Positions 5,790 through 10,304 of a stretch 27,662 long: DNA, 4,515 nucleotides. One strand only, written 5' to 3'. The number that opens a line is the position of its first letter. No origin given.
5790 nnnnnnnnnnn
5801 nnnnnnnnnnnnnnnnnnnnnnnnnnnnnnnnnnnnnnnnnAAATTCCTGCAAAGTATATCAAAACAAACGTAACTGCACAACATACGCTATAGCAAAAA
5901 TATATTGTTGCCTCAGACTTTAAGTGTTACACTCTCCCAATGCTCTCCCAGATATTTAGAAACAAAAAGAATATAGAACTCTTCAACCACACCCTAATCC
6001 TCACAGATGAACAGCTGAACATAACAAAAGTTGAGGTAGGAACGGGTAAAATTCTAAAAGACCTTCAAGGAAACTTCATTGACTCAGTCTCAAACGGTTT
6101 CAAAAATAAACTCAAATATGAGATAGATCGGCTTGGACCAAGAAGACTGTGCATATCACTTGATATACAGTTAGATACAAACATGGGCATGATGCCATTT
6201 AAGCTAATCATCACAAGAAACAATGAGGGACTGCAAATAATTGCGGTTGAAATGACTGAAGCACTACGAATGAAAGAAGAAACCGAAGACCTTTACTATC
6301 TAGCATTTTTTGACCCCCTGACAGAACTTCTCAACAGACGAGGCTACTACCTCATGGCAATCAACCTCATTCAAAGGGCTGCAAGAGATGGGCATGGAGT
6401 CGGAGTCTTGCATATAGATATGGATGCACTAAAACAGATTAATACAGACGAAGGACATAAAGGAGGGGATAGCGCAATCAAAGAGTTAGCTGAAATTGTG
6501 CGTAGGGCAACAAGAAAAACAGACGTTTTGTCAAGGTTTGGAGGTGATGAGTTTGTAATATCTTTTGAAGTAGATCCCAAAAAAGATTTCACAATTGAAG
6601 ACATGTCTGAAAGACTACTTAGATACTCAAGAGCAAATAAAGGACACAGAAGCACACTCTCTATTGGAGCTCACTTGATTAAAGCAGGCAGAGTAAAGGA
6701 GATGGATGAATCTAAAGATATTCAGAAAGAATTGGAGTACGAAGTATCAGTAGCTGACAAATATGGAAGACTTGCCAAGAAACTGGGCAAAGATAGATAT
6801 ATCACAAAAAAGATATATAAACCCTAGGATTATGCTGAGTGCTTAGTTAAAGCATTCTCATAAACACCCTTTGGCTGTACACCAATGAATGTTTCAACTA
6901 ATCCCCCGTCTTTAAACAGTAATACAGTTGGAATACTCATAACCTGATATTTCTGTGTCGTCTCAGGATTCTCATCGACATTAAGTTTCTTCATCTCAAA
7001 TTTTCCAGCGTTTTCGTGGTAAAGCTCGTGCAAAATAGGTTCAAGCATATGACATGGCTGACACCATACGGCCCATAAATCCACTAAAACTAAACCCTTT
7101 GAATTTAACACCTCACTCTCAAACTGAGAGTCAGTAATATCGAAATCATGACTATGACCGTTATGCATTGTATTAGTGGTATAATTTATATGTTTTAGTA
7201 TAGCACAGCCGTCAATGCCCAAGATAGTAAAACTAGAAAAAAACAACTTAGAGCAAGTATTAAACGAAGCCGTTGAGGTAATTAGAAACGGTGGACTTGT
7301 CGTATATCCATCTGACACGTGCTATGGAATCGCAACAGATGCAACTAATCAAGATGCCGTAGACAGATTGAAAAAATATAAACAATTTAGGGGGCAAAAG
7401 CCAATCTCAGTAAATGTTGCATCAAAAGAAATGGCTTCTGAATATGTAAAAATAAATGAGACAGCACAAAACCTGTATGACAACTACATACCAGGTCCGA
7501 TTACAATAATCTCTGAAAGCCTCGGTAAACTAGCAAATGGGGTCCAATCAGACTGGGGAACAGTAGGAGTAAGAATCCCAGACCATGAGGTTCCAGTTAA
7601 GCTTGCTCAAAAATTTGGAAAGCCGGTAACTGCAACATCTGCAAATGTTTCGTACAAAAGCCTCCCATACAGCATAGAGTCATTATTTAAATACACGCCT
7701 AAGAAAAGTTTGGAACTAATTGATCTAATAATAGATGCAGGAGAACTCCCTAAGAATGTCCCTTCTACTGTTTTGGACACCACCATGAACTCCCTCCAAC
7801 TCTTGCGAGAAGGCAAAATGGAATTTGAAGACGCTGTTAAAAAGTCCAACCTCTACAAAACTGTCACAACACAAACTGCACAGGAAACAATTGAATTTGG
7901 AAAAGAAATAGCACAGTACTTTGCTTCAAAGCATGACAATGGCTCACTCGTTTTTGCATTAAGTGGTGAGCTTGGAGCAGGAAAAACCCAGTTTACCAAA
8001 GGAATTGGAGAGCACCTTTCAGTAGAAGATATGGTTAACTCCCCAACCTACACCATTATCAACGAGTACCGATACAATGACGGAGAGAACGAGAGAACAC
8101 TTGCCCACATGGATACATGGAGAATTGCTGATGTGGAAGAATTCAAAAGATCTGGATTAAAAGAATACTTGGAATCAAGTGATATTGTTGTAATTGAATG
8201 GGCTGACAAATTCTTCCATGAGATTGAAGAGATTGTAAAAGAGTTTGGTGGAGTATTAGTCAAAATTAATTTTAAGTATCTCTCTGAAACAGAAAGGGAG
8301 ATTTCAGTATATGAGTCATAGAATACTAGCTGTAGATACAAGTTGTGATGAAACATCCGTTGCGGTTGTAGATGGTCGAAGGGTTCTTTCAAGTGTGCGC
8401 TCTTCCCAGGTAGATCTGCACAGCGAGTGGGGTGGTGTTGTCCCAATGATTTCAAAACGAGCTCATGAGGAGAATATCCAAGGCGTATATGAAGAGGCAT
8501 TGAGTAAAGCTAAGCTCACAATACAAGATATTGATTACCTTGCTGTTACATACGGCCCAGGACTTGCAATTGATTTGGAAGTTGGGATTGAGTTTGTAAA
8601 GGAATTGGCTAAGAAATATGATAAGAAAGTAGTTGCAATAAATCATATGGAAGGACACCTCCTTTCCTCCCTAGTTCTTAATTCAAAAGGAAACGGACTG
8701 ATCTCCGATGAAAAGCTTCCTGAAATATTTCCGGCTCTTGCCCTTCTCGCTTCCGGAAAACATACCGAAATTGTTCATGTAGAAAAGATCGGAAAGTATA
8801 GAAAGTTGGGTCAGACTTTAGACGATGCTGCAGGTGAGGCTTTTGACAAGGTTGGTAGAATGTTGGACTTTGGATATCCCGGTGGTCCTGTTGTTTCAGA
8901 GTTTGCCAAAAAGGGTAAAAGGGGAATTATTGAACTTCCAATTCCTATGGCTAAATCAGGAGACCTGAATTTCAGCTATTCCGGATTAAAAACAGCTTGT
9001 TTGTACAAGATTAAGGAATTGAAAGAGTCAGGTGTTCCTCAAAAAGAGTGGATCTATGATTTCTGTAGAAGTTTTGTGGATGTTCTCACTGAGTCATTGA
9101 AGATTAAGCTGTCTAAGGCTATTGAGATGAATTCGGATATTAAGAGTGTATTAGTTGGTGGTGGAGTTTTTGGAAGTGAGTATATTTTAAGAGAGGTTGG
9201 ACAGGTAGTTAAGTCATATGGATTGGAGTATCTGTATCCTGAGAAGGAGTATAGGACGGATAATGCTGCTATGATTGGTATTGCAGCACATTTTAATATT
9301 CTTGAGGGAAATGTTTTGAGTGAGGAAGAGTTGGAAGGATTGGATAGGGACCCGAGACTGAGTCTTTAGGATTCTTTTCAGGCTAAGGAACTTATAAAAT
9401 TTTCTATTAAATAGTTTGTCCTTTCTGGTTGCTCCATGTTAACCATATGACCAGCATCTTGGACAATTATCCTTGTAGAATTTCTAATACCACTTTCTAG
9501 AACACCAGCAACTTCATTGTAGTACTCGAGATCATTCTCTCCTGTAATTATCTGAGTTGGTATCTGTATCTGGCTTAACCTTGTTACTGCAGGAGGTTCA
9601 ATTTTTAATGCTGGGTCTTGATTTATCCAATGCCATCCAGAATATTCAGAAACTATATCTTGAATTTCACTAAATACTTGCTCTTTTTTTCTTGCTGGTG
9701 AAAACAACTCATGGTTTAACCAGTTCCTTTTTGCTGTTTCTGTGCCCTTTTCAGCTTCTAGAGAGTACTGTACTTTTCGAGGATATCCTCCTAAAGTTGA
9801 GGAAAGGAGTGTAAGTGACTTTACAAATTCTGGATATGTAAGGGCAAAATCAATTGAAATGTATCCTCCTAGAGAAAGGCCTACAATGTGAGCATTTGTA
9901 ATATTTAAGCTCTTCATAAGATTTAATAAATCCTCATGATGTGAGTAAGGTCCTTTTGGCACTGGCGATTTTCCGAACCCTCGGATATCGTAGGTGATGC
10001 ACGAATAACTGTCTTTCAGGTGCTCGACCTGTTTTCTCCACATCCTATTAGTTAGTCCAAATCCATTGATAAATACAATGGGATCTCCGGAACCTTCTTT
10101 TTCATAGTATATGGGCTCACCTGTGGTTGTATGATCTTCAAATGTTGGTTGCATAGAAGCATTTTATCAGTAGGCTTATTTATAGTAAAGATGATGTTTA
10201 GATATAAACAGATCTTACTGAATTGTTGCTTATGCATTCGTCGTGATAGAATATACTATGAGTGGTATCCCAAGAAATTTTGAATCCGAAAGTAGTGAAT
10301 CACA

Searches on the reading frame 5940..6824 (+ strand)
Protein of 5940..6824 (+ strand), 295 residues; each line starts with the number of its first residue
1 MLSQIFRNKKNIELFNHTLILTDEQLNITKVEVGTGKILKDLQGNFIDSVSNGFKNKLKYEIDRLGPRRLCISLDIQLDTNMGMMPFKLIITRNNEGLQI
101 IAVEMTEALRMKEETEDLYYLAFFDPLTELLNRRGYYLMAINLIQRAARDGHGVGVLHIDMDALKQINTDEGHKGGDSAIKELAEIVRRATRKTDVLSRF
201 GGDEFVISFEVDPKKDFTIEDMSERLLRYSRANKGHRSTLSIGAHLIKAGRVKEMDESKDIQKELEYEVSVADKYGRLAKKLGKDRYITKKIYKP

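Call 44: search_protein_families(library=pfam, proteins=[window:5940-6824:+], max_evalue=0.001)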
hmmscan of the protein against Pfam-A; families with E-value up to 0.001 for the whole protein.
window:5940-6824:+ (295 aa): 1 family
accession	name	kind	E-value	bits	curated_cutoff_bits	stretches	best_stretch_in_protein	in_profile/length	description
PF00990.26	GGDEF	-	2.2e-23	83.2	23.8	1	122-248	1-133/161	Diguanylate cyclase, GGDEF domain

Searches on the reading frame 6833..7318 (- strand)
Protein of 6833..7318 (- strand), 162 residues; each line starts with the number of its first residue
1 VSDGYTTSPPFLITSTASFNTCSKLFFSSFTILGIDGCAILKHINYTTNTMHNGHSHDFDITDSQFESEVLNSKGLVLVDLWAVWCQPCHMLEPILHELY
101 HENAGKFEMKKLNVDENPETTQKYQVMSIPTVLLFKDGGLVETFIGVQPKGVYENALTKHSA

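Call 44: search_protein_families(library=pfam, proteins=[window:6833-7318:-], max_evalue=0.001)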
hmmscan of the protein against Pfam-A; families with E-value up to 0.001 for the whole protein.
window:6833-7318:- (162 aa): 5 families
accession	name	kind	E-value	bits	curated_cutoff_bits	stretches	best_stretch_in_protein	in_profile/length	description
PF00085.26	Thioredoxin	-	1.4e-24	86.5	23.5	1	61-154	5-98/103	Thioredoxin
PF13905.12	Thioredoxin_8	-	5.7e-07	30.2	27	1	76-124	3-53/94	Thioredoxin-like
PF14595.12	Thioredoxin_9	-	2.1e-05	24.9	25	1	59-154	26-123/129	Thioredoxin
PF13098.12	Thioredoxin_2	-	8.3e-05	23.3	27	1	75-155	6-102/104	Thioredoxin-like domain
PF13192.12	Thioredoxin_3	-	9.6e-05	22.8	24.8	1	86-134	10-55/76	Thioredoxin domain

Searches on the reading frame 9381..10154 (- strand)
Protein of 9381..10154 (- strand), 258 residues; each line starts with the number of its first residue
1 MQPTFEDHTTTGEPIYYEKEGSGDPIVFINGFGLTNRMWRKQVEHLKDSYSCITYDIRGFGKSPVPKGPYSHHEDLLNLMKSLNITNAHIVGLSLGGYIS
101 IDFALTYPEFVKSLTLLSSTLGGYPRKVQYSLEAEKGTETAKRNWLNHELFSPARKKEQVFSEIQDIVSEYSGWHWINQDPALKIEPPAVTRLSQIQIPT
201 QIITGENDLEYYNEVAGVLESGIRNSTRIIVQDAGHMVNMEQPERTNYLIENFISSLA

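Call 6: search_protein_families(library=pfam, proteins=[window:9381-10154:-], max_evalue=0.001)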
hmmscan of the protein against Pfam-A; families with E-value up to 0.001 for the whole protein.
window:9381-10154:- (258 aa): 5 families
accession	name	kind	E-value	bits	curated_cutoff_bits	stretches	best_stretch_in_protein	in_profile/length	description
PF00561.26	Abhydrolase_1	-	4e-26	92.6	25.8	1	25-134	2-106/245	alpha/beta hydrolase fold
PF12697.13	Abhydrolase_6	-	7.3e-18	66.5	26.3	1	26-246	1-214/217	Alpha/beta hydrolase family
PF12146.15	Hydrolase_4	-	5.5e-09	36.1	27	1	26-209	7-203/239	Serine aminopeptidase, S33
PF03096.20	Ndr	-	4.3e-05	22.8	23.3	1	74-254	87-276/283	Ndr family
PF00450.28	Peptidase_S10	-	0.00089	19.2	21.9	1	210-255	375-419/420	Serine carboxypeptidase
